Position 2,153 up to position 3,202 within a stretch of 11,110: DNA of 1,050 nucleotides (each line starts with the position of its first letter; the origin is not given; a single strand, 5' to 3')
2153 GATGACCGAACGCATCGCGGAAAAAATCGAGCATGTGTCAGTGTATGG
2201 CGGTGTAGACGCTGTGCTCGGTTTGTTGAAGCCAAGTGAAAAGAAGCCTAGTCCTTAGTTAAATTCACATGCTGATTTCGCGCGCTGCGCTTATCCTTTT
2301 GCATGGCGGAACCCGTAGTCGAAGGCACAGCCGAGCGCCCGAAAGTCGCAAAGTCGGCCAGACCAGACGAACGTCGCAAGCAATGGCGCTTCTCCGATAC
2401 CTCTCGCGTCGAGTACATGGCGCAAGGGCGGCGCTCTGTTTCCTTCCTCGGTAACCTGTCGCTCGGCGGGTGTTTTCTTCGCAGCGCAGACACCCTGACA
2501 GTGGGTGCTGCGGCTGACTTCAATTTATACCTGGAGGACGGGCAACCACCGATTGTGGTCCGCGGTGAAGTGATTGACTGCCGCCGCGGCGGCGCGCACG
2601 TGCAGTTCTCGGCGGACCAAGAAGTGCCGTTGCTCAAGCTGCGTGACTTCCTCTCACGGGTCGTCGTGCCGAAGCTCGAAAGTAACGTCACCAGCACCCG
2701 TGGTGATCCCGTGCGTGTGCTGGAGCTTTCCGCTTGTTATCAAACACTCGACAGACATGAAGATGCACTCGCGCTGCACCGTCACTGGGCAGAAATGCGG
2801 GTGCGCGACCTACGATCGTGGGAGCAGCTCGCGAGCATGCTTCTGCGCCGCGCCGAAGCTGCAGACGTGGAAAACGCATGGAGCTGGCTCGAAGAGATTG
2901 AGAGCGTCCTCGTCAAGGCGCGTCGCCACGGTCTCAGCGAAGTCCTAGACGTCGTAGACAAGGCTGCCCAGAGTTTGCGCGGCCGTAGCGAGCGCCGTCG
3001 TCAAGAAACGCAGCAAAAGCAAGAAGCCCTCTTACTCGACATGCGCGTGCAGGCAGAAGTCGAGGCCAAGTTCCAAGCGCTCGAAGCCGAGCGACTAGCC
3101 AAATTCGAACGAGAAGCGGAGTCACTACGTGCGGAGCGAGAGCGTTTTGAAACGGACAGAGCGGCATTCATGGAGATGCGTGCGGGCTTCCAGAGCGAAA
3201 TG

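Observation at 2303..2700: PilZ domain with canonical c-di-GMP motifs fused to a very long coiled coil and a poly-acidic tail.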

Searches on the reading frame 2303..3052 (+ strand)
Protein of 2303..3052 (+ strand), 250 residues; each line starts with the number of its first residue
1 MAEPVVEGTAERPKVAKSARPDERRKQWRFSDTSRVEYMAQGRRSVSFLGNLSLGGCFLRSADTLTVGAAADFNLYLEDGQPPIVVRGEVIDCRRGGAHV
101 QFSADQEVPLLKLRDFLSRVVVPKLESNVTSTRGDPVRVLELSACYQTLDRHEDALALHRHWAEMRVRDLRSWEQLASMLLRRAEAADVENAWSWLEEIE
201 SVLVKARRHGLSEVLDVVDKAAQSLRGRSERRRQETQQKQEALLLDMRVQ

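Call 9: find_homologous_proteins(query=window:2303-3052:+, max_evalue=0.01)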
Query window:2303-3052:+ (250 aa): 1 proteins with E <= 0.01 among 1860 candidates.
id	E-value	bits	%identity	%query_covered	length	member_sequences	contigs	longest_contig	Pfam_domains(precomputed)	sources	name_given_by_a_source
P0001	1.3e-24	105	61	34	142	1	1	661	PF07238.20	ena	-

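Call 11: find_related_loci(query=window:2303-3052:+, collection=genome_contigs, flank=10000)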
Query window:2303-3052:+ (250 aa) in genome_contigs; peptide patterns used: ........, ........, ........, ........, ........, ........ (x = any residue, [..] = any of these).
108 stretches matched a pattern, but none encodes a relative of the query by tblastn (E <= 1e-3).

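Call 17: search_solved_structures(query=window:2303-3052:+, max_evalue=1, show_alignments=2)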
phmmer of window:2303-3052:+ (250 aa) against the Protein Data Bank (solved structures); distinct sequences matched with E-value up to 1: 1.
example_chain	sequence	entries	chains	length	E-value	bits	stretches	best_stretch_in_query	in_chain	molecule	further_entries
9b0x_H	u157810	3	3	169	0.49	13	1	28-141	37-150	ATP synthase subunit delta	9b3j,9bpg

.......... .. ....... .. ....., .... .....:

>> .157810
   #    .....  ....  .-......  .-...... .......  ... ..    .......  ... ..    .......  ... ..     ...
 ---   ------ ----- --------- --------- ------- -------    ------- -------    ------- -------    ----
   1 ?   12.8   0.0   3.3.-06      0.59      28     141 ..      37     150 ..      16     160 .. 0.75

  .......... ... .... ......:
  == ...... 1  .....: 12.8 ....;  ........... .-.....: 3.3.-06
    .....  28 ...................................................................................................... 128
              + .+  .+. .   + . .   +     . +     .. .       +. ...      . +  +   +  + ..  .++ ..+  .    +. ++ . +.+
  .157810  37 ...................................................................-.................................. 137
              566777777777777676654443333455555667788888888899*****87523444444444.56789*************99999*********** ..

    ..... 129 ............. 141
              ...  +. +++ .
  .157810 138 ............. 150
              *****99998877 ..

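Call 18: search_protein_representatives(protein=window:2303-3052:+)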
Query: 250 residues. Proteins with E-value up to 0.001 (for the whole library): 102; up to 1e-10: 44; up to 1e-30: 2. The best 102 are listed.
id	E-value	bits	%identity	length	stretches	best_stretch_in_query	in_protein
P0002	1.8e-46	174.9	51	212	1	22-185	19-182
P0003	9.5e-36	139.7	38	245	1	22-237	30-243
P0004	2.6e-29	118.7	34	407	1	21-245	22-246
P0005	5.7e-29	117.6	65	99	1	9-97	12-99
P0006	1.1e-27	113.4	35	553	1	21-218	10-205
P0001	4.1e-25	104.9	56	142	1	16-113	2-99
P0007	5.0e-24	101.4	35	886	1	22-241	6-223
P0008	2.1e-23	99.4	34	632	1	16-242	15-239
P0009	2.7e-23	99.0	33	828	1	22-250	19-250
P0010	1.6e-22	96.4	31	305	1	30-240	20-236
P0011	1.0e-21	93.8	34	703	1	18-244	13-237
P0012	6.8e-21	91.1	33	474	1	15-241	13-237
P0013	1.0e-18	84.0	35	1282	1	22-238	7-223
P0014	1.2e-18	83.8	28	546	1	23-244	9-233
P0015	4.7e-18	81.8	34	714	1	20-239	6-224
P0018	2.3e-17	79.6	31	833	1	23-241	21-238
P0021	3.4e-16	75.8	29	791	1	20-241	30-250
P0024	1.9e-15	73.3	30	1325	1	17-240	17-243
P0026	6.7e-15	71.5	33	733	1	17-241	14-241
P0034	5.1e-13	65.4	28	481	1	16-237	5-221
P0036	1.9e-12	63.5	38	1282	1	17-129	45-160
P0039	1.0e-11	61.1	27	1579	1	22-241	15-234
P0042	5.1e-11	58.8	28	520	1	21-223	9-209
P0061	3.0e-08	49.8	26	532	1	23-218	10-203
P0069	1.4e-06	44.3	27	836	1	11-238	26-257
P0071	2.1e-06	43.7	27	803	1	23-186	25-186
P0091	3.5e-04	36.4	27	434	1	13-232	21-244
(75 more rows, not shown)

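Call 23: find_homologous_proteins(query=A1, max_evalue=0.001)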
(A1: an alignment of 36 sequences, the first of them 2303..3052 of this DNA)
Query A1 (36 sequences) (250 aa, profile of the alignment): 2 proteins with E <= 0.001 among 8000 candidates.
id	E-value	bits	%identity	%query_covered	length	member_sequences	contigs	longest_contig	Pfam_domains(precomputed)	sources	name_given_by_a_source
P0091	1.9e-49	186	28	41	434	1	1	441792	PF07238.20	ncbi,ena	-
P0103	1.6e-5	42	33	8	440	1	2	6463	PF13489.13,PF13414.13,PF21545.4,PF08241.19,PF13374.13,PF05401.17,PF13847.13,PF07721.21,PF24575.2,PF00515.35,PF13424.13,PF07719.24,PF13174.13,PF20308.5,PF13431.13,PF23914.2,PF13176.13,PF13428.13,PF14559.13,PF13371.13,PF13649.13,PF12895.14,PF21033.5,PF13432.13,PF13181.13,PF08242.19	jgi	jgi:predicted TPR repeat methyltransferase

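Call 25: list_cluster_members(proteins=[P0009, P0013, P0018, P0021, P0024, P0036, P0039, P0069, P0071, P0007])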
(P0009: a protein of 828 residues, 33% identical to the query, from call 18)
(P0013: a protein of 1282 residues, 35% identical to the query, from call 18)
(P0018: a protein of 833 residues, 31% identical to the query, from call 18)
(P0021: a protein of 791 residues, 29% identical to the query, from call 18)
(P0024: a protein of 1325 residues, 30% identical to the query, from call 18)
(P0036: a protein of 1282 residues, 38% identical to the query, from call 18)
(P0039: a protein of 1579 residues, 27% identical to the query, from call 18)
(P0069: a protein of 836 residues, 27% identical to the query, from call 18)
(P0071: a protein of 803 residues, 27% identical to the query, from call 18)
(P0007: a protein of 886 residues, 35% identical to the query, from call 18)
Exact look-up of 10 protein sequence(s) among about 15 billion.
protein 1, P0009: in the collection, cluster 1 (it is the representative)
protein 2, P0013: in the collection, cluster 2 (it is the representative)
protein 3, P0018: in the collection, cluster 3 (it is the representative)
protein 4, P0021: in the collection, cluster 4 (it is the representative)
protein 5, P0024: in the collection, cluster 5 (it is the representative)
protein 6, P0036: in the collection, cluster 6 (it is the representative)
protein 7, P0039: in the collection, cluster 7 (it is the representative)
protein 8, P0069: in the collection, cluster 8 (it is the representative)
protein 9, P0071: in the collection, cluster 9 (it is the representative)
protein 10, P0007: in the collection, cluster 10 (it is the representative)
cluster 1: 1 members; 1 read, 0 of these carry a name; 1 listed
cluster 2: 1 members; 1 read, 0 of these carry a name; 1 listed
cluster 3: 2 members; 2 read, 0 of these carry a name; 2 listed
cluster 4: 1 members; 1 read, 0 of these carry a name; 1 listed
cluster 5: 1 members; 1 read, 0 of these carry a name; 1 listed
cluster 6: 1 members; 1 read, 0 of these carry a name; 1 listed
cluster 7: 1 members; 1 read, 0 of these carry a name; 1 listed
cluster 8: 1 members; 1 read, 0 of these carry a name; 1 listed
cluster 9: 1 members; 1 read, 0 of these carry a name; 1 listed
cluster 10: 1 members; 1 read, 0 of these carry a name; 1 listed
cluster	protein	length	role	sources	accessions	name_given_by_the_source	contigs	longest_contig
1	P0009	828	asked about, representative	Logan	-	-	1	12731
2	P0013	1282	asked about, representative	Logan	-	-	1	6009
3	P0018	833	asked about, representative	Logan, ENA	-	-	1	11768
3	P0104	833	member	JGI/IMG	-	-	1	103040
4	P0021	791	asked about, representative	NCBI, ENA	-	-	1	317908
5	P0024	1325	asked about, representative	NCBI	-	-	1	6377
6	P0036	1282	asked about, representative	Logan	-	-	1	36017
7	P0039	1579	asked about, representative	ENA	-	-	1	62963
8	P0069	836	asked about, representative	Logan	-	-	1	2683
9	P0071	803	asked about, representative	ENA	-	-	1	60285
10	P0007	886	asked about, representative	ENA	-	-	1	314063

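Call 26: find_encoding_contigs(protein=P0091, flank=8000, max_places=2)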
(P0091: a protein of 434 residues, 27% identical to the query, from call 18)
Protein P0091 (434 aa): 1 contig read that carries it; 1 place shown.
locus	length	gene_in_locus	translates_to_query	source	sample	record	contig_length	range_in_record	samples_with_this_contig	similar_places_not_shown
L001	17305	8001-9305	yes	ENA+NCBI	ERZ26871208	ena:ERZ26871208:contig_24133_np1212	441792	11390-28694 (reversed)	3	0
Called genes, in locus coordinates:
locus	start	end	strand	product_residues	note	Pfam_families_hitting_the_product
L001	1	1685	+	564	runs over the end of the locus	PF02743:dCache_1 (weak), PF14827:dCache_3 (weak), PF00211:Guanylate_cyc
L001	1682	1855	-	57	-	-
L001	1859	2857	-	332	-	PF00196:GerE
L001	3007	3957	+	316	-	-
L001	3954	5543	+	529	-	-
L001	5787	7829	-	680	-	PF14234:DUF4336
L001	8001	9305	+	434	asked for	PF07238:PilZ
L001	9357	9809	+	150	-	-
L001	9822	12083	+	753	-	-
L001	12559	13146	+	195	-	-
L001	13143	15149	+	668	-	PF10102:DUF2341, PF13385:Laminin_G_3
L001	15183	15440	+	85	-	PF00887:ACBP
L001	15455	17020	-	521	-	PF00072:Response_reg, PF00512:HisKA (weak), PF02518:HATPase_c, PF00072:Response_reg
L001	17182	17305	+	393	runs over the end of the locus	-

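Call 27: find_encoding_contigs(protein=P0021, flank=8000, max_places=2)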
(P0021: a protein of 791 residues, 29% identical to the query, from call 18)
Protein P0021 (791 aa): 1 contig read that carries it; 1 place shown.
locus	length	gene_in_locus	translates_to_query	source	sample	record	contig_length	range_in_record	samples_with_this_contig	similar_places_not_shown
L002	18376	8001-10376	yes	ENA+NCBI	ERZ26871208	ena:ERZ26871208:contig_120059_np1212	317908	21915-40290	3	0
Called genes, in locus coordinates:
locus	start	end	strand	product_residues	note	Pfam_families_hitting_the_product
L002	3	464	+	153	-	-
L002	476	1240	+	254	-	-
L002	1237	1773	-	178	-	PF01871:AMMECR1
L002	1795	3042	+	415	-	PF00512:HisKA (weak), PF02518:HATPase_c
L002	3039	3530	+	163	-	PF00072:Response_reg, PF02954:HTH_8 (weak)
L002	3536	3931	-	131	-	PF05168:HEPN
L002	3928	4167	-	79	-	PF01909:NTP_transf_2, PF18765:Polbeta (weak)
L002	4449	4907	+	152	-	-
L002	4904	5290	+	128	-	PF13115:YtkA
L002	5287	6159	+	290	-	-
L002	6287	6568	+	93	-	-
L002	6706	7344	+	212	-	-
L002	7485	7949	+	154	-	PF10502:Peptidase_S26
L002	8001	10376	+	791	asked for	PF07238:PilZ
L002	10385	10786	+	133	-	PF02566:OsmC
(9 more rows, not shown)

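Call 47: find_encoding_contigs(protein=P0007, flank=6000, max_places=1)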
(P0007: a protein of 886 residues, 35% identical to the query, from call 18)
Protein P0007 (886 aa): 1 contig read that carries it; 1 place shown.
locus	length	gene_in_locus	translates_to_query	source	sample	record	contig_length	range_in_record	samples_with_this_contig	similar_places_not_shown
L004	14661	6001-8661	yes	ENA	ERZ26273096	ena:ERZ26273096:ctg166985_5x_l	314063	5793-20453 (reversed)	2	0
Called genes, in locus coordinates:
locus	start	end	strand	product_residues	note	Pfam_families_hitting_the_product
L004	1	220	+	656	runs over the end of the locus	PF16177:ACAS_N, PF00501:AMP-binding, PF13193:AMP-binding_C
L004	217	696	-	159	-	PF00254:FKBP_C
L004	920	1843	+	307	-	-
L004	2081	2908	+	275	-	PF01149:Fapy_DNA_glyco, PF06831:H2TH, PF06827:zf-FPG_IleRS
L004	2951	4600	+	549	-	-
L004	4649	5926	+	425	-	PF07690:MFS_1, PF00083:Sugar_tr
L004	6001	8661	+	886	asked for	PF07238:PilZ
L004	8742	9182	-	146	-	PF02566:OsmC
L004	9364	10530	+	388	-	PF00365:PFK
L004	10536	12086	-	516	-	PF04542:Sigma70_r2, PF04539:Sigma70_r3, PF04545:Sigma70_r4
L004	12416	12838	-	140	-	-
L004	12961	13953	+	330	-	PF03881:Fructosamin_kin (faint), PF01636:APH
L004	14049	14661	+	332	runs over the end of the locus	PF01551:Peptidase_M23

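Call 48: find_encoding_contigs(protein=P0104, flank=6000, max_places=1)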
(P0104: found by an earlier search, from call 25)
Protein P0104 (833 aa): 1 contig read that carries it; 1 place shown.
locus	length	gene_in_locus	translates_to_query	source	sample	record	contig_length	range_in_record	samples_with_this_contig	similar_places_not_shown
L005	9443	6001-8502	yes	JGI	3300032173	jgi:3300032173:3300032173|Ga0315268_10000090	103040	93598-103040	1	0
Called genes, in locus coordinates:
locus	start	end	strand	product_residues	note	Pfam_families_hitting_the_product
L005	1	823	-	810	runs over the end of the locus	PF02922:CBM_48 (faint), PF00128:Alpha-amylase, PF21331:Isoamylase_C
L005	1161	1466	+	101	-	-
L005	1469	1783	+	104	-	-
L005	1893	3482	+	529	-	PF00005:ABC_tran, PF13304:AAA_21 (faint), PF12848:ABC_tran_Xtn, PF00005:ABC_tran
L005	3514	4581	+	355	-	-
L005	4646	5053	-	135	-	PF02566:OsmC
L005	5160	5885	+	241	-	PF01553:Acyltransferase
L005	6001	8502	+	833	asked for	PF07238:PilZ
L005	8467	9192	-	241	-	PF00498:FHA (weak)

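Call 49: find_encoding_contigs(protein=P0009, flank=6000, max_places=1)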
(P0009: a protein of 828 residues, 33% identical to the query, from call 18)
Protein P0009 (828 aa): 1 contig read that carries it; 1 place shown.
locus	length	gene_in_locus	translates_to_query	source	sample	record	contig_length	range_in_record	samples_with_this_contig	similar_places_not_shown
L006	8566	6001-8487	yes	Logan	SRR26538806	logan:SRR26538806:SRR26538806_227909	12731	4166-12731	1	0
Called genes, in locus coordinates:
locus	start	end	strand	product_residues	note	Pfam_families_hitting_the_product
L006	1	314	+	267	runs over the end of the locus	PF00072:Response_reg (weak)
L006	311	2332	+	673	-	PF02985:HEAT (faint), PF03130:HEAT_PBS (faint), PF13646:HEAT_2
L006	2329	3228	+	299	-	PF03705:CheR_N, PF01739:CheR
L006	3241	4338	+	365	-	PF00072:Response_reg, PF01339:CheB_methylest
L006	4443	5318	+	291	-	PF13185:GAF_2, PF01590:GAF, PF13492:GAF_3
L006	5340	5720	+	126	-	PF00072:Response_reg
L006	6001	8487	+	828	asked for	PF07238:PilZ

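Call 53: search_protein_families(library=pfam, proteins=[P0006, P0034, P0013, P0039, P0024, P0036, P0009, P0018], max_evalue=0.05)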
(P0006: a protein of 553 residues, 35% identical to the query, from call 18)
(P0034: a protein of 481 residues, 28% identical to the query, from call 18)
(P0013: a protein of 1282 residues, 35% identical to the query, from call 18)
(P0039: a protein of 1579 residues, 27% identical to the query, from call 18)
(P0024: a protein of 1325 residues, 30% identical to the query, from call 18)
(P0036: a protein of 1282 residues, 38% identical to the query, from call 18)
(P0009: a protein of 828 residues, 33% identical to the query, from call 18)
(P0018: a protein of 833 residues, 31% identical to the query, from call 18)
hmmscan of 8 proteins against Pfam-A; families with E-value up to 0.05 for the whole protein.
P0006 (553 aa): 13 families
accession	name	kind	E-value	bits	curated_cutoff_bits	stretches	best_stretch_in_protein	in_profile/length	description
PF07238.19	PilZ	-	5.4e-13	49.6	22.5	1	12-104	2-100/102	PilZ domain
PF00515.34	TPR_1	-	2.3e-09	37.1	27.8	2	470-499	4-33/34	Tetratricopeptide repeat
PF07719.23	TPR_2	-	1.4e-08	34.7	27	0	470-499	4-33/34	Tetratricopeptide repeat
PF13414.12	TPR_11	-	1.3e-07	31.6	26.8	1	474-515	1-42/42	TPR repeat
PF14559.12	TPR_19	-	4.1e-06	27.5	25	1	477-543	1-67/68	Tetratricopeptide repeat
PF13371.12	TPR_9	-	5.1e-06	26.8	35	1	480-545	8-73/73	Tetratricopeptide repeat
PF13428.12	TPR_14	-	7.2e-06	26.6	23.5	0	504-539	4-39/44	Tetratricopeptide repeat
PF13424.12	TPR_12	-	1.3e-05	25.8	30.1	1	477-530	13-74/77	Tetratricopeptide repeat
PF13181.12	TPR_8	-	2.2e-05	24.7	25.7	0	470-499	4-33/34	Tetratricopeptide repeat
PF13432.12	TPR_16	-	0.00076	20.3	32.7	1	472-535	2-65/65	Tetratricopeptide repeat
PF13176.12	TPR_7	-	0.0077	16.7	27.9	0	132-148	8-24/36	Tetratricopeptide repeat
PF13431.12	TPR_17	-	0.01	16.5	24.4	0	490-522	2-34/34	Tetratricopeptide repeat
PF11846.14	Wzy_C_2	-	0.013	15.9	28.5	0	480-535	126-180/191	Virulence factor membrane-bound polymerase, C-terminal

P0034 (481 aa): 17 families
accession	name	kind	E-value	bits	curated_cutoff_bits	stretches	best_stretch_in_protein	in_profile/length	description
PF13371.12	TPR_9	-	5.1e-09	36.5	35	1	408-477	4-73/73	Tetratricopeptide repeat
PF13181.12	TPR_8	-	9.7e-09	35.2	25.7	1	438-466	6-34/34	Tetratricopeptide repeat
PF07719.23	TPR_2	-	1.3e-08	34.7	27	1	434-466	2-34/34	Tetratricopeptide repeat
PF13428.12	TPR_14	-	2.2e-08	34.4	23.5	2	402-440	4-42/44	Tetratricopeptide repeat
PF14559.12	TPR_19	-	4.1e-08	33.9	25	1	409-476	1-68/68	Tetratricopeptide repeat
PF07238.19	PilZ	-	1.4e-07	32.2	22.5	1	12-104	1-100/102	PilZ domain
PF13414.12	TPR_11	-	6.4e-07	29.4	26.8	1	406-447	1-42/42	TPR repeat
PF13424.12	TPR_12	-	2.6e-06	28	30.1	1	422-463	33-75/77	Tetratricopeptide repeat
PF13174.12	TPR_6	-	1.6e-05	25.7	26.3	0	434-466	1-33/33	Tetratricopeptide repeat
PF13432.12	TPR_16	-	2.7e-05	24.9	32.7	1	404-467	2-65/65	Tetratricopeptide repeat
PF13431.12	TPR_17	-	0.00022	21.7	24.4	1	422-452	2-32/34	Tetratricopeptide repeat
PF12895.13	ANAPC3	-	0.001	19.7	27.2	1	412-476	2-65/82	Anaphase-promoting complex, cyclosome, subunit 3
PF00515.34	TPR_1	-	0.013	15.8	27.8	0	434-466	2-34/34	Tetratricopeptide repeat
PF14561.12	TPR_20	-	0.018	15.8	25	1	415-462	4-51/90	Tetratricopeptide repeat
PF24575.1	TPR_Slam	-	0.019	15.8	35.2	0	120-155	44-79/104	Surface lipoprotein assembly modifier, N-terminal TPR repeats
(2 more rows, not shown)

P0013 (1282 aa): 4 families
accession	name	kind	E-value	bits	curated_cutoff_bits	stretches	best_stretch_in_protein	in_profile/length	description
PF07238.19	PilZ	-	2.4e-07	31.4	22.5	1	8-100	1-94/102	PilZ domain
PF10158.14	LOH1CR12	-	0.00032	21.2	24.7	1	1055-1155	21-118/131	Tumour suppressor protein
PF13428.12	TPR_14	-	0.0043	18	23.5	1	127-165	4-42/44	Tetratricopeptide repeat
PF13181.12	TPR_8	-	0.015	15.8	25.7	0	125-157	2-34/34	Tetratricopeptide repeat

P0039 (1579 aa): 2 families
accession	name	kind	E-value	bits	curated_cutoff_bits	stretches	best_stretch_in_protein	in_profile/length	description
PF07238.19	PilZ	-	3e-09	37.6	22.5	1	16-112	1-100/102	PilZ domain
PF13428.12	TPR_14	-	0.00035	21.4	23.5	1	135-173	6-44/44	Tetratricopeptide repeat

P0024 (1325 aa): 2 families
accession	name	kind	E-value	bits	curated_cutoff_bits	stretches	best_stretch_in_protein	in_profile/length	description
PF07238.19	PilZ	-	4.2e-13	50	22.5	1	24-122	2-101/102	PilZ domain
PF05103.18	DivIVA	-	0.0059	17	28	1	499-601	29-130/131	DivIVA protein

P0036 (1282 aa): 1 family
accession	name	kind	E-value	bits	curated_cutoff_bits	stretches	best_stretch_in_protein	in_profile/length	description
PF07238.19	PilZ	-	5.9e-10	39.8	22.5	1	51-149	1-101/102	PilZ domain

P0009 (828 aa): 3 families
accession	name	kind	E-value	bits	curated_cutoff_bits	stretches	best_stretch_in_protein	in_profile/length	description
PF07238.19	PilZ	-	9.4e-16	58.5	22.5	1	20-118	1-100/102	PilZ domain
PF05911.16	FPP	-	0.0016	17.2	40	1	441-592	691-838/871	Filament-like plant protein, long coiled-coil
PF13428.12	TPR_14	-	0.0018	19.2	23.5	1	142-179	6-43/44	Tetratricopeptide repeat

P0018 (833 aa): 4 families
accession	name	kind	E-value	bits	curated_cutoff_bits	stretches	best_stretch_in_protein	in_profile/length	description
PF07238.19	PilZ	-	4.6e-12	46.6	22.5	1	21-119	1-101/102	PilZ domain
PF13428.12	TPR_14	-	3e-05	24.7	23.5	1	139-179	3-43/44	Tetratricopeptide repeat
PF07719.23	TPR_2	-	0.00097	19.5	27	1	139-170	3-34/34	Tetratricopeptide repeat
PF13414.12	TPR_11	-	0.038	14.1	26.8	0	146-174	3-31/42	TPR repeat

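Call 54: predict_structure(alignment_id=A1)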
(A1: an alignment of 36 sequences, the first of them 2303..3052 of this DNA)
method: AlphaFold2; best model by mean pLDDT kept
length: 250 residues; sequences in the alignment: 36
mean_pLDDT: 92.6   pTM: 0.82
mean pLDDT of the five models: 92.6, 92.6, 91.9, 91.0, 91.0
residues with pLDDT >= 90: 218; 70-90: 10; 50-70: 18; < 50: 4
segments of 3 or more residues with pLDDT < 50: 17-19
pLDDT, mean of each block of 10 residues (from residue 1): 67 54 75 97 97 97 97 96 97 96 97 97 95 86 96 97 95 97 96 98 98 97 97 97 97
secondary structure, 60 per line:
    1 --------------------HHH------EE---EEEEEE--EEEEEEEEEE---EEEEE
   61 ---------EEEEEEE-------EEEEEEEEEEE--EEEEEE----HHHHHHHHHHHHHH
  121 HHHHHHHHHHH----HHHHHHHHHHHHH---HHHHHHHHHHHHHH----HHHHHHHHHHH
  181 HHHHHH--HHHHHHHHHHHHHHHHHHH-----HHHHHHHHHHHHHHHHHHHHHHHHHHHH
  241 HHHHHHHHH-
elements in order: E35-40 E43-52 E56-60 E70-76 E84-94 E97-102 H107-131 H136-148 H152-165 H170-186 H189-207 H213-249
